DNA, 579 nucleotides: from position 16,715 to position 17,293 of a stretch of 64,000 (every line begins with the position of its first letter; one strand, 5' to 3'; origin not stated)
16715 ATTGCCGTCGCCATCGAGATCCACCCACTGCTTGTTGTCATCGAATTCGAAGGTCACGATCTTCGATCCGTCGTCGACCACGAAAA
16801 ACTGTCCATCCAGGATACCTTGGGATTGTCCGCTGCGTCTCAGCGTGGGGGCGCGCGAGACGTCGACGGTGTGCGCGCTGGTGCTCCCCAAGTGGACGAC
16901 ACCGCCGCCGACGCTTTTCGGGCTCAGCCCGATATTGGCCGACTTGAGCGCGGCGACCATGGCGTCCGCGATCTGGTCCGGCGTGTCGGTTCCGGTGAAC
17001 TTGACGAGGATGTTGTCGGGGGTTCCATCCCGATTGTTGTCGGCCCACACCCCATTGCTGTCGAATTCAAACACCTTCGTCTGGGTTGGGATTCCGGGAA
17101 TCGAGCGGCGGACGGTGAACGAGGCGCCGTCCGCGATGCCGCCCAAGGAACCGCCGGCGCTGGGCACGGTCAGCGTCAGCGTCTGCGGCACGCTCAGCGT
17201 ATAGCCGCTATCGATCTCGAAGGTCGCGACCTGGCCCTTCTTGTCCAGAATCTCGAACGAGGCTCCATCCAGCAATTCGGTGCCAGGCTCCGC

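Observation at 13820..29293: About 30 copies of an unrecognised ~100-aa bipartite module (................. hairpin + IAxxIxxAI helix + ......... strand)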

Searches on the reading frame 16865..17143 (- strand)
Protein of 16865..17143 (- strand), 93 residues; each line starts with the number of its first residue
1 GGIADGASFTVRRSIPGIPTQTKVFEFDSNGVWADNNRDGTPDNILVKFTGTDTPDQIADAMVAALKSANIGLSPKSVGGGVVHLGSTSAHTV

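Call 15: search_solved_structures(query=A1, max_evalue=10, show_alignments=2)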
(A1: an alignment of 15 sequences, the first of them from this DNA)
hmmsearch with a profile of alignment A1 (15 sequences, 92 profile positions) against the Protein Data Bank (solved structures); distinct sequences matched with E-value up to 10: 8.
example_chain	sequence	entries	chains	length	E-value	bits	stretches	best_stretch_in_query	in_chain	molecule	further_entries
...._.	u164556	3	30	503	0.031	17.4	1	44-65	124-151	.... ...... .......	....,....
6wi5_A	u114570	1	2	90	0.41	13.8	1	42-84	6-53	De novo designed protein Foldit4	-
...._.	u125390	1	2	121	0.52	13.5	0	54-84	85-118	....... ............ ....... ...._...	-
2o2h_A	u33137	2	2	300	0.87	12.8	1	29-68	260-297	Haloalkane dehalogenase 3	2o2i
3jbn_C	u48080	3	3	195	0.96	12.7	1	35-79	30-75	40S ribosomal protein uS2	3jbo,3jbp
2qvb_A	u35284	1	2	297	1.2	12.4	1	29-65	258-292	Haloalkane dehalogenase 3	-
3j7a_C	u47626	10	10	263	1.3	12.2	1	35-78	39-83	40S ribosomal protein uS2 | 40S ribosomal protein SA | Small ribosomal subunit protein uS2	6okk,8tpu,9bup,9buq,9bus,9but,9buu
9cb9_A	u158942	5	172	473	5.4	10.3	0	39-83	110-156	Structural protein | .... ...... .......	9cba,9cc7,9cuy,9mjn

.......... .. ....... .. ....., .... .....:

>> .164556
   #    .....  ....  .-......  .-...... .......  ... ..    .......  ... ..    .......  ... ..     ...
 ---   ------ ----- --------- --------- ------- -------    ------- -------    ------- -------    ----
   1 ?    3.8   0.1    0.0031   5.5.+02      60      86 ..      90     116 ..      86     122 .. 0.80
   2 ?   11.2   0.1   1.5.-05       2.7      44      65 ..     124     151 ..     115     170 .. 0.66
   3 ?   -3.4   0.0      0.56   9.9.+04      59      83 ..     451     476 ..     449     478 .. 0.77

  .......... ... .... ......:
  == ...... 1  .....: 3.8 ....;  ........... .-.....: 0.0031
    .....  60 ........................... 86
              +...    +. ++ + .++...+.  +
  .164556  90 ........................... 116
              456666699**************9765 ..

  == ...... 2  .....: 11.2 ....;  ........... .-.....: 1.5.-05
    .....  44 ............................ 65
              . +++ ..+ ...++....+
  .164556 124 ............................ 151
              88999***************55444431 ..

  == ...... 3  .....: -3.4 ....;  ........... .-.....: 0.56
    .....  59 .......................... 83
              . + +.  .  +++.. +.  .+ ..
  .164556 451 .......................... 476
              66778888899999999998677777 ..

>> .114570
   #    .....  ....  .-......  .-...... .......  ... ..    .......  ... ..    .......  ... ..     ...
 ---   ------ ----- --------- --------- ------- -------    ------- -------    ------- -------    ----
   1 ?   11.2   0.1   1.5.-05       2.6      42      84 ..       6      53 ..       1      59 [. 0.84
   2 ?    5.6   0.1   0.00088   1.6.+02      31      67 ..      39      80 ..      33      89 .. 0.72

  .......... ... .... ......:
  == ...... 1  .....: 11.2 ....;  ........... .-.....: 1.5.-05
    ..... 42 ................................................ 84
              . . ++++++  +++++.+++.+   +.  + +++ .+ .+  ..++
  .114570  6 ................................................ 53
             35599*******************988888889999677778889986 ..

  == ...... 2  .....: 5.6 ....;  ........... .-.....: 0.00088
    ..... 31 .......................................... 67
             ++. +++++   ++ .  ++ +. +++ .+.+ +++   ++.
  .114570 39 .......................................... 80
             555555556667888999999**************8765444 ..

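Call 16: find_homologous_proteins(query=A1, max_evalue=0.001)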
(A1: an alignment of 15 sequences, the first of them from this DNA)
Query A1 (15 sequences) (93 aa, profile of the alignment): 2 proteins with E <= 0.001 among 2862 candidates.
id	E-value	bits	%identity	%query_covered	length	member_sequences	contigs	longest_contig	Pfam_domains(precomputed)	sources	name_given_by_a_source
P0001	1.6e-20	91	56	98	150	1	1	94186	-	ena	-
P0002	2.2e-8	52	34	83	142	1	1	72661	-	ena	-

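Call 25: search_protein_families(library=pfam, alignment_id=A1, max_evalue=10)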
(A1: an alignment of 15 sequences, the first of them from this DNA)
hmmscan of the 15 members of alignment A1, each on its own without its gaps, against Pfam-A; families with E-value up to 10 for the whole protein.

A. member 1, seq(93 aa): 1 family
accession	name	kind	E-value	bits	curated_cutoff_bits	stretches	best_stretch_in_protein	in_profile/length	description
PF03719.21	Ribosomal_S5_C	-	0.038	13.9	21.5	1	44-68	36-60/71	Ribosomal protein S5, C-terminal domain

B. families by the number of members that match (of 15 scanned): 5 families
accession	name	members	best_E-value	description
PF03719.21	Ribosomal_S5_C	1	0.038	Ribosomal protein S5, C-terminal domain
PF20055.5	DUF6454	1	0.094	Family of unknown function (DUF6454)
PF04277.18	OAD_gamma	1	0.12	Oxaloacetate decarboxylase, gamma chain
PF24229.1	Phage_TreK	1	0.13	Staphylococcus phage terminal repeat-encoded protein TreK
PF19999.4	fvmX3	1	0.2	FtsH ternary system domain X3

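Call 26: predict_structure(alignment_id=A1)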
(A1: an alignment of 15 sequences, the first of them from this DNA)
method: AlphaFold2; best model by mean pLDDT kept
length: 93 residues; sequences in the alignment: 15
mean_pLDDT: 91.3   pTM: 0.81
mean pLDDT of the five models: 91.3, 90.9, 90.9, 90.3, 88.1
residues with pLDDT >= 90: 78; 70-90: 7; 50-70: 5; < 50: 3
segments of 3 or more residues with pLDDT < 50: 90-92
pLDDT, mean of each block of 10 residues (from residue 1): 91 91 97 96 97 96 96 93 78 44
secondary structure, 60 per line:
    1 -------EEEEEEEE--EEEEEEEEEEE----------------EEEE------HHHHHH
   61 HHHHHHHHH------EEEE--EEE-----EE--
elements in order: E8-15 E18-28 E45-48 H55-69 E76-79 E82-84
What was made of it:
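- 16865..17143 (-): Full module aa 6783-6875, the one modelled. Order of elements: hairpin b1-b2, a loop with a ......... insert, b3, helix, b4-b5. AlphaFold2 pLDDT 91.3, pTM 0.81 (call 26).
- On Independent folding domain (as opposed to two domains or a solenoid): pLDDT 91.3 and pTM 0.81 for one module (call 26).
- Closest known: Tandem Ig-like or cadherin-like extender domains of giant bacterial adhesins. Different: The fold is different: alpha/beta with a helix, not an all-beta sandwich (call 26).
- It models as one confident domain using only internal copies as alignment: pLDDT 91.3, pTM 0.81, topology b1 b2 b3 helix b4 b5 (call 26). The fold is confident (call 26).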

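Call 28: fold_search(model_id=the predicted structure, library=pdb)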
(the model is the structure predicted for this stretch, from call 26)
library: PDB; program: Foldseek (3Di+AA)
matches with E <= 10: 58; with E <= 0.001: 0
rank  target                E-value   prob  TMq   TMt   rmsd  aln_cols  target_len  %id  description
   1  4qmg_D                2.2e+00  0.14  0.20  0.07   3.9        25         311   20  The Structure of MTDH-SND1 Complex Reveals Novel Cancer-Promoting Interactions (released 2014-10-08)
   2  3pjy_A                2.5e+00  0.09  0.27  0.21   6.5        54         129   18  Crystal structure of a putative transcription regulator (R01717) from Sinorhizobium meliloti 1021 at 1.55 A resolution (released 2010-12-22)
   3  4qmg_A                3.0e+00  0.11  0.20  0.07   4.0        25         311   20  The Structure of MTDH-SND1 Complex Reveals Novel Cancer-Promoting Interactions (released 2014-10-08)
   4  4qmg_B                3.0e+00  0.03  0.24  0.11  11.3        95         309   19  The Structure of MTDH-SND1 Complex Reveals Novel Cancer-Promoting Interactions (released 2014-10-08)
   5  2qlz_B                3.2e+00  0.03  0.20  0.09  10.0        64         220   20  Crystal Structure of Transcription Factor PF0095 from Pyrococcus furiosus (released 2008-07-29)
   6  4qmg_C                3.4e+00  0.11  0.21  0.07   3.8        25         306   20  The Structure of MTDH-SND1 Complex Reveals Novel Cancer-Promoting Interactions (released 2014-10-08)
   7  4qmg_E                3.4e+00  0.07  0.23  0.09   5.6        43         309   21  The Structure of MTDH-SND1 Complex Reveals Novel Cancer-Promoting Interactions (released 2014-10-08)
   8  3tgh                  4.2e+00  0.04  0.25  0.10   9.6        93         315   11  GAP50 the anchor in the inner membrane complex of Plasmodium (released 2012-03-07)
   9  8rpl_B                4.5e+00  0.05  0.25  0.06   7.8        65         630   18  AMP-forming acetyl-CoA synthetase from Chloroflexota bacterium with bound acetyl AMP (released 2024-06-19)
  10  9g7f_B                4.8e+00  0.06  0.25  0.06   7.8        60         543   10  Cryo-EM structure of Acetyl-coenzyme A synthetase (AcsA) dimer (released 2025-04-16)
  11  3pjy_B                5.1e+00  0.06  0.26  0.20   6.0        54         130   17  Crystal structure of a putative transcription regulator (R01717) from Sinorhizobium meliloti 1021 at 1.55 A resolution (released 2010-12-22)
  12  7ah9_6A               5.1e+00  0.06  0.27  0.15   8.6        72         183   10  Substrate-engaged type 3 secretion system needle complex from Salmonella enterica typhimurium - SpaR state 1 (released 2021-03-17)
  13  6fmg_A                5.5e+00  0.08  0.27  0.19   2.7        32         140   19  Structure of the Mannose Transporter IIA Domain from Streptococcus pneumoniae (released 2019-03-13)
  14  2d8b_MODEL_1_A        5.5e+00  0.05  0.34  0.22   8.6        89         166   15  Solution structure of the second tandem cofilin-domain of mouse twinfilin (released 2006-06-02)
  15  8rpl_A                5.5e+00  0.04  0.25  0.06   7.8        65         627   18  AMP-forming acetyl-CoA synthetase from Chloroflexota bacterium with bound acetyl AMP (released 2024-06-19)
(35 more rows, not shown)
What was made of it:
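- On Flagellin_IN (PF07196): The single-module query finds nothing (call 28).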

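Call 30: search_protein_representatives(alignment_id=A1)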
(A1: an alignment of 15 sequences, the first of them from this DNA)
Query: 15 sequences, 92 profile positions. Proteins with E-value up to 0.001 (for the whole library): 1591; up to 1e-10: 663; up to 1e-30: 224. The best 150 are listed.
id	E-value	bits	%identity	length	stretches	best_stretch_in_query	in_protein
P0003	5.1e-194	645.0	-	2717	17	3-90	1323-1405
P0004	2.1e-154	518.1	-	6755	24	2-91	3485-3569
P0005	2.7e-146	492.0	-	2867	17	3-90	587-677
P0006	3.9e-137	462.7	-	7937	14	5-91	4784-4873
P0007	2.2e-133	450.7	-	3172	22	2-90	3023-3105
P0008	9.7e-133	448.6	-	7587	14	3-88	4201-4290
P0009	4.6e-131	443.2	-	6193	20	4-91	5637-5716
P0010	6.8e-130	439.5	-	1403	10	3-90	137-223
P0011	3.6e-129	437.2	-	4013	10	3-91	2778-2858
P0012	1.6e-125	425.4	-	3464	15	1-85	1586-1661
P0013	2.0e-118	402.7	-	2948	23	5-90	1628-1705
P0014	7.0e-118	401.0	-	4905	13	3-89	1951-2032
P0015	2.1e-114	389.8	-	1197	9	2-91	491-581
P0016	2.8e-114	389.4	-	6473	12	3-90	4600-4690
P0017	1.2e-111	381.0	-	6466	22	4-89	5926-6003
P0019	1.4e-110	377.6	-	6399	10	3-91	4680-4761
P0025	1.2e-99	342.6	-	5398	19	1-86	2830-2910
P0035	1.7e-89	310.0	-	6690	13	3-86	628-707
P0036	2.2e-86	300.0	-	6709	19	4-71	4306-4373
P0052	1.0e-74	262.6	-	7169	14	4-78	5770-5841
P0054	2.6e-73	258.1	-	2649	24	4-67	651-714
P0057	4.2e-72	254.3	-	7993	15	4-88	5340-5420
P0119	8.5e-47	173.1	-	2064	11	8-66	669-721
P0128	2.3e-44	165.3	-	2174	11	4-87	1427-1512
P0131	3.4e-44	164.8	-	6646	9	3-75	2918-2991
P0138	4.0e-43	161.4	-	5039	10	3-78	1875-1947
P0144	5.8e-42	157.6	-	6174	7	3-86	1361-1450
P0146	8.9e-42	157.0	-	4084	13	7-89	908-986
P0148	1.7e-41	156.1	-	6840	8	5-67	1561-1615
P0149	3.1e-41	155.3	-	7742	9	4-82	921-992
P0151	9.9e-41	153.7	-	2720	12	6-84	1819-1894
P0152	1.4e-40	153.2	-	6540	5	3-77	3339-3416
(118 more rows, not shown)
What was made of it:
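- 1,591 representatives reach E<=1e-3 and 224 reach E<=1e-30, with up to 24 copies per protein (call 30). There are 1,591 homologous proteins (call 30).
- Tried and rejected: The exhaustive representative search (call 30) was what revealed the family.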

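Call 31: list_cluster_members(proteins=[P0003, P0004, P0006, P0008, P0009, P0011, P0016, P0017, P0035, P0057])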
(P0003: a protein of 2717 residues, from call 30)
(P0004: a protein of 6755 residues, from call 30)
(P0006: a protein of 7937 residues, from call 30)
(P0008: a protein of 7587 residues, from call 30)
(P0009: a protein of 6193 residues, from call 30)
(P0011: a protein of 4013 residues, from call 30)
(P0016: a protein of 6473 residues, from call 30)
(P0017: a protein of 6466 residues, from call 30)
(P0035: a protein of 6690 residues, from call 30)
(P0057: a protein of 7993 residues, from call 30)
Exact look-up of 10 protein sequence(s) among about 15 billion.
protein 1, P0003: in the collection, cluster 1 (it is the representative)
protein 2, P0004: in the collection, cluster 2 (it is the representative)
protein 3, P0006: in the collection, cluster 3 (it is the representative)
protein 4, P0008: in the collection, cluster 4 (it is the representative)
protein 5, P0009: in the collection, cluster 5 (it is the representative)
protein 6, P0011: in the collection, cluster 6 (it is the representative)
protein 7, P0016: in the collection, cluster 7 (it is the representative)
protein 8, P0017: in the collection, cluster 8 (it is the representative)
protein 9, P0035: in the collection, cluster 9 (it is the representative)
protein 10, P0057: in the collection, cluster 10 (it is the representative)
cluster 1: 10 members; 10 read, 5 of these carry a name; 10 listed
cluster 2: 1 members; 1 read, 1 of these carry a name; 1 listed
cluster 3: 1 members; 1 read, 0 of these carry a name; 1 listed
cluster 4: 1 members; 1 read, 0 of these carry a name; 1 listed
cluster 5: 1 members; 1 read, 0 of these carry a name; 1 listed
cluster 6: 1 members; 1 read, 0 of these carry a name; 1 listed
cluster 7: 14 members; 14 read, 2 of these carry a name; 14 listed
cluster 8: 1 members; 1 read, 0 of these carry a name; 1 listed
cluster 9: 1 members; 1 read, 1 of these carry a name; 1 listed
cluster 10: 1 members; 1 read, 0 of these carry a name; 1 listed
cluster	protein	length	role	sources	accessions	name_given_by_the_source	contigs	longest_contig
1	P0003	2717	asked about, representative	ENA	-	-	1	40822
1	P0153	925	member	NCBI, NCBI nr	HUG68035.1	MAG TPA: hypothetical protein VMM76_09795 [Pirellulaceae bacterium] | hypothetical protein [Pirellulaceae bacterium]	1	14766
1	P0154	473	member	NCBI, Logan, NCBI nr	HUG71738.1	MAG TPA: Ig-like domain-containing protein [Pirellulaceae bacterium] | Ig-like domain-containing protein [Pirellulaceae bacterium]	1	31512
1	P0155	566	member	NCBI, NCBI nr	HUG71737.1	MAG TPA: Ig-like domain-containing protein [Pirellulaceae bacterium] | Ig-like domain-containing protein [Pirellulaceae bacterium]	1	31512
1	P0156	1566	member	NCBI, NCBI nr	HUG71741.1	MAG TPA: PPC domain-containing protein [Pirellulaceae bacterium] | PPC domain-containing protein [Pirellulaceae bacterium]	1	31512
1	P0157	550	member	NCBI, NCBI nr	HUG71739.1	MAG TPA: hypothetical protein VMM76_28605 [Pirellulaceae bacterium] | hypothetical protein [Pirellulaceae bacterium]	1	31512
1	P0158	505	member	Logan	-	-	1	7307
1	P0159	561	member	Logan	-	-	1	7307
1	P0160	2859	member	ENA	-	-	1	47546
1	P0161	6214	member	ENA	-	-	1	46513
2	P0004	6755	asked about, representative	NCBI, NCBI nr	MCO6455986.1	MAG: DVUA0089 family protein [Pirellulaceae bacterium] | DVUA0089 family protein [Pirellulaceae bacterium]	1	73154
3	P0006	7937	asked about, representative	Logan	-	-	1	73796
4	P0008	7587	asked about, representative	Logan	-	-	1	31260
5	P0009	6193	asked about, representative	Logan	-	-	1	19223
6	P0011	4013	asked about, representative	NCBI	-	-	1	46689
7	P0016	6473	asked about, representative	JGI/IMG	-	-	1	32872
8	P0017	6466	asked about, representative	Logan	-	-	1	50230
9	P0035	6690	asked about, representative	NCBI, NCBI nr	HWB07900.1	MAG TPA: choice-of-anchor L domain-containing protein [Pirellulales bacterium] | choice-of-anchor L domain-containing protein [Pirellulales bacterium]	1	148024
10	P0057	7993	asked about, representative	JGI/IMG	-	-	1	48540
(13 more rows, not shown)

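Call 32: fold_search(model_id=the predicted structure, library=viral)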
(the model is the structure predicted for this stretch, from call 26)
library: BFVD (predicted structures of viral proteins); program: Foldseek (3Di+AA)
matches with E <= 10: 127; with E <= 0.001: 0
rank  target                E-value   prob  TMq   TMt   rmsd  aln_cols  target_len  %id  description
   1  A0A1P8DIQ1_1          4.6e-02  0.98  0.53  0.08   4.7        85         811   25  (no name in the UniProt tables at hand)
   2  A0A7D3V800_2          7.8e-02  0.77  0.44  0.06   6.3       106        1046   13  ATP synthase subunit alpha domain protein [Fadolivirus FV1/VV64]
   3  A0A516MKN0            1.1e-01  0.98  0.60  0.10   4.6        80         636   15  (no name in the UniProt tables at hand)
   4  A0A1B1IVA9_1          1.1e-01  0.92  0.48  0.07   4.5        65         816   18  (no name in the UniProt tables at hand)
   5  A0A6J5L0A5            1.2e-01  0.99  0.64  0.06   4.5        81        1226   18  Uncharacterized protein [uncultured Caudovirales phage]
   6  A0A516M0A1            1.2e-01  0.85  0.57  0.09   6.5        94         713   20  (no name in the UniProt tables at hand)
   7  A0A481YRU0            1.2e-01  0.84  0.49  0.13   6.9        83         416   19  Uncharacterized protein [Marseillevirus LCMAC101]
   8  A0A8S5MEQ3            1.5e-01  0.33  0.41  0.06  19.5        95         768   23  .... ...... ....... [Siphoviridae sp. ctYh54]
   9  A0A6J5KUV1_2          1.6e-01  0.89  0.48  0.04   5.3        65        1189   18  Baseplate protein J-like [uncultured Caudovirales phage]
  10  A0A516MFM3            2.4e-01  0.85  0.49  0.20   4.7        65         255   20  (no name in the UniProt tables at hand)
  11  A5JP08                7.5e-01  0.20  0.18  0.09   4.9        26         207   35  Polyprotein (Fragment) [Citrus yellow mosaic virus]
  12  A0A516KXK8            8.0e-01  0.44  0.52  0.12   5.9        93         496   12  (no name in the UniProt tables at hand)
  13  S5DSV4                1.2e+00  0.14  0.28  0.24   6.6        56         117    9  AsIV-cont00007-ORF2 [Apophua simplicipes ichnovirus]
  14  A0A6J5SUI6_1          1.3e+00  0.14  0.38  0.05   7.8        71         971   17  Uncharacterized protein [uncultured Caudovirales phage]
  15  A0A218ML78            1.5e+00  0.30  0.46  0.08   6.7        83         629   12  Uncharacterized protein [uncultured virus]
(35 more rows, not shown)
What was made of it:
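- On Phage tail sheath outer domain: The BFVD sheath hit has E=0.15 and prob 0.33 (call 32).
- Closest known: Surface. Same: BFVD fold hits include a tail sheath and a baseplate-J-like protein (call 32).
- BFVD: phage proteins including a tail sheath and a baseplate-J-like protein, with probability up to 0.99 and TM up to 0.64 (call 32).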

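Call 42: search_solved_structures(query=A2, max_evalue=10, show_alignments=4)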
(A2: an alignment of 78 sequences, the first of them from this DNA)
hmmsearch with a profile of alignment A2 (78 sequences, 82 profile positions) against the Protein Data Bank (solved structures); distinct sequences matched with E-value up to 10: 18.
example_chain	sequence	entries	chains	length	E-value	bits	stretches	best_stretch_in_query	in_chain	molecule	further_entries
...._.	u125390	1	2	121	0.0064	19.7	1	37-78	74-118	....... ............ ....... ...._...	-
6iwy_A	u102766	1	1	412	0.0072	19.5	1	32-73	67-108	Flagellar hook-associated protein 2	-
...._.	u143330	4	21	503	0.043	17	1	33-78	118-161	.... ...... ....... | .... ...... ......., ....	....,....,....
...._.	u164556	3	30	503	0.12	15.6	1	38-78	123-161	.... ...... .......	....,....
9cb9_A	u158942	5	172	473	0.23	14.7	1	33-69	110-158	Structural protein | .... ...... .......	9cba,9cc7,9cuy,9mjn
4awu_A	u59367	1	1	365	0.29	14.4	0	23-56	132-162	OXIDOREDUCTASE, FMN-BINDING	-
4aws_A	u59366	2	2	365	0.3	14.4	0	23-56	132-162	SYE1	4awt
2gou_A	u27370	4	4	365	0.3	14.4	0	23-56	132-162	oxidoreductase, FMN-binding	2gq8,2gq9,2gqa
9jqx_A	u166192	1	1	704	0.32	14.2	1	44-80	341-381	Metabotropic GABA-B receptor subtype 1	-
9jr0_A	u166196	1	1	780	0.37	14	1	44-80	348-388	Metabotropic GABA-B receptor subtype 1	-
9khy_a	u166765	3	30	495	0.58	13.4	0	32-69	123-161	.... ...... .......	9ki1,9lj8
8ka7_A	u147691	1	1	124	0.61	13.3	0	36-67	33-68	De novo design protein -NB7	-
3dmc_A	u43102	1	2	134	0.72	13.1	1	11-42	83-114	NTF2-like Protein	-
6kt1_O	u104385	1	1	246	1.3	12.3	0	8-56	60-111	Outer surface protein A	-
8ure_A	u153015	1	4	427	2.6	11.3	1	33-75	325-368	sr312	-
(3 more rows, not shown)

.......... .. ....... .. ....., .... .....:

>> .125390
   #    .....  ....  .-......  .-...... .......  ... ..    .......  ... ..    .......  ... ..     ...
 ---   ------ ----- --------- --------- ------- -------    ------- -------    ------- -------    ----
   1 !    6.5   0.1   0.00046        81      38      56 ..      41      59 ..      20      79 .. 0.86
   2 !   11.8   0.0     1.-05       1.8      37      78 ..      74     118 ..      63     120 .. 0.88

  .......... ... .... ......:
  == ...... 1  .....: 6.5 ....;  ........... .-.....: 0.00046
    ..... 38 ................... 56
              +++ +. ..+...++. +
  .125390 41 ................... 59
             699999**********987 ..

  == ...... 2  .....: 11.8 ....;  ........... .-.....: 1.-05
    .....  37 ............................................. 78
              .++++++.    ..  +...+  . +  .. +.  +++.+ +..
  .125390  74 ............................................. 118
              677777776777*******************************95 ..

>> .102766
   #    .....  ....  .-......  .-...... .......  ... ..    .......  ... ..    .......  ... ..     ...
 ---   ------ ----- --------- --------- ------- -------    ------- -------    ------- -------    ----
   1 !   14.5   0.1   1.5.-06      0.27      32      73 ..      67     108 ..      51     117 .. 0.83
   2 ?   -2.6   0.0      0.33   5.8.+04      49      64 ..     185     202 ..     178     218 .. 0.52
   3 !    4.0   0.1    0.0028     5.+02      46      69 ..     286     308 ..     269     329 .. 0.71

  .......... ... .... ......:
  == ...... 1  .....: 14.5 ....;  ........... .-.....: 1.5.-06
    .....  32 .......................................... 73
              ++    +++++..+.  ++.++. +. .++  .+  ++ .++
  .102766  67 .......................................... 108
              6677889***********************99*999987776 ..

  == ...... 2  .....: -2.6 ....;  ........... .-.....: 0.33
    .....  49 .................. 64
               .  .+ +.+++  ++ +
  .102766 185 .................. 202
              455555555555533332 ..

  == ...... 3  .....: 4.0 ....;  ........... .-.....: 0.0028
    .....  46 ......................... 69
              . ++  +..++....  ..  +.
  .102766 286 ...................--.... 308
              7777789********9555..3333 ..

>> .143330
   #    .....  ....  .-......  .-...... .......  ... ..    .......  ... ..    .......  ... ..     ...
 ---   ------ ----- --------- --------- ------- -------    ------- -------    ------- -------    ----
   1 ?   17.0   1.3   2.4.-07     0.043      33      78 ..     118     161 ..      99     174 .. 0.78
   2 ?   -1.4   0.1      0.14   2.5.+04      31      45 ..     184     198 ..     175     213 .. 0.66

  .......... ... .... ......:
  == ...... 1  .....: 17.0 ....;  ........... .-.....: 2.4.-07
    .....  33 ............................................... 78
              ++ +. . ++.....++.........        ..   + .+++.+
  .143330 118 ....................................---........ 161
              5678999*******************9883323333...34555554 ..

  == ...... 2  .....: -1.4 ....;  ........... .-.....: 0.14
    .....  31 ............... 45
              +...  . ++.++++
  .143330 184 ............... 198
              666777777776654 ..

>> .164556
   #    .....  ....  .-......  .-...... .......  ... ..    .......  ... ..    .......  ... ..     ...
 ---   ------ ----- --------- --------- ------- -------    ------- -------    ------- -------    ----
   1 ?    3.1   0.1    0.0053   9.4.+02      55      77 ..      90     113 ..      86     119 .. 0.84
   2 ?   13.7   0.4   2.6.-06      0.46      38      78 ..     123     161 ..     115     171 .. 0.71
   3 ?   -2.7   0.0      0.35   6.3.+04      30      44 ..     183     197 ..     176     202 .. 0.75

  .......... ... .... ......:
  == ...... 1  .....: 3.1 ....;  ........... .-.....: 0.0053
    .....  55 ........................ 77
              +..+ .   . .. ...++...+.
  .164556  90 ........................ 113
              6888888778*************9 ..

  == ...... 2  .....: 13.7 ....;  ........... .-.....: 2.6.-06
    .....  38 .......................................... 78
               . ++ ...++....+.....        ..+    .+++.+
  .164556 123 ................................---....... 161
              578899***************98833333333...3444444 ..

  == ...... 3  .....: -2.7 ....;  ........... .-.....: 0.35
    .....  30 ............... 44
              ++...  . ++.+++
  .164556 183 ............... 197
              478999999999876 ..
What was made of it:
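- On Phage tail sheath outer domain: Profile E-values are 0.04-0.6 (call 42).
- Closest known: Surface. Same: They share the segment '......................…g.itL', which aligns to b3-helix-b4 of the module (calls 15, 42).
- All align to the strand-helix-strand half (call 42).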
